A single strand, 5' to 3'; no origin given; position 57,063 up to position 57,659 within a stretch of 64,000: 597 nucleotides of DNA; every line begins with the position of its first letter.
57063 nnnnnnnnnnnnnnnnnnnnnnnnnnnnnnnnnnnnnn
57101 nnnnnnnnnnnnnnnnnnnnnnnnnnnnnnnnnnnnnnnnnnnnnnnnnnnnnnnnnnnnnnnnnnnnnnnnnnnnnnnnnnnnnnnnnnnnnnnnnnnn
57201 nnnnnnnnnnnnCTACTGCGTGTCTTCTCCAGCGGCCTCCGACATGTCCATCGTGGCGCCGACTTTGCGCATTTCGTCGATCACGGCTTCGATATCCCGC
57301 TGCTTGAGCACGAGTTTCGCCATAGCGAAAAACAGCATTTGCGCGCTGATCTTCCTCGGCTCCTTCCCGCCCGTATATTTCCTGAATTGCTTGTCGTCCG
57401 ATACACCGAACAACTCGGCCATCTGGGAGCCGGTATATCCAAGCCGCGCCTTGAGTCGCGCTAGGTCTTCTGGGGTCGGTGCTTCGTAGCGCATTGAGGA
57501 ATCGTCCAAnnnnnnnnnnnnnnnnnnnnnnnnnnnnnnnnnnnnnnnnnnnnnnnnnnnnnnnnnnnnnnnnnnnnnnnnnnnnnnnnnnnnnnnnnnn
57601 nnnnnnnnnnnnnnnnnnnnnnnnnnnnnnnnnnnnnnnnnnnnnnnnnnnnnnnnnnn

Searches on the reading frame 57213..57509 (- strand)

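Call 22: search_protein_families(library=phrogs, proteins=[window:57213-57509:-], max_evalue=0.001)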
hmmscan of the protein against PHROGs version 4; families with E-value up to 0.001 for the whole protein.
window:57213-57509:- (98 aa): 3 families
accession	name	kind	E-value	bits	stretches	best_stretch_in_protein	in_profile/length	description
phrog_20491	-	unknown function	3.3e-27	95.5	1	6-93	1-88/92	-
phrog_14076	-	transcription regulation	0.00029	22.3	1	10-59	12-61/86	transcriptional regulator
phrog_8351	-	unknown function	0.00042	21.3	1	6-54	19-67/95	-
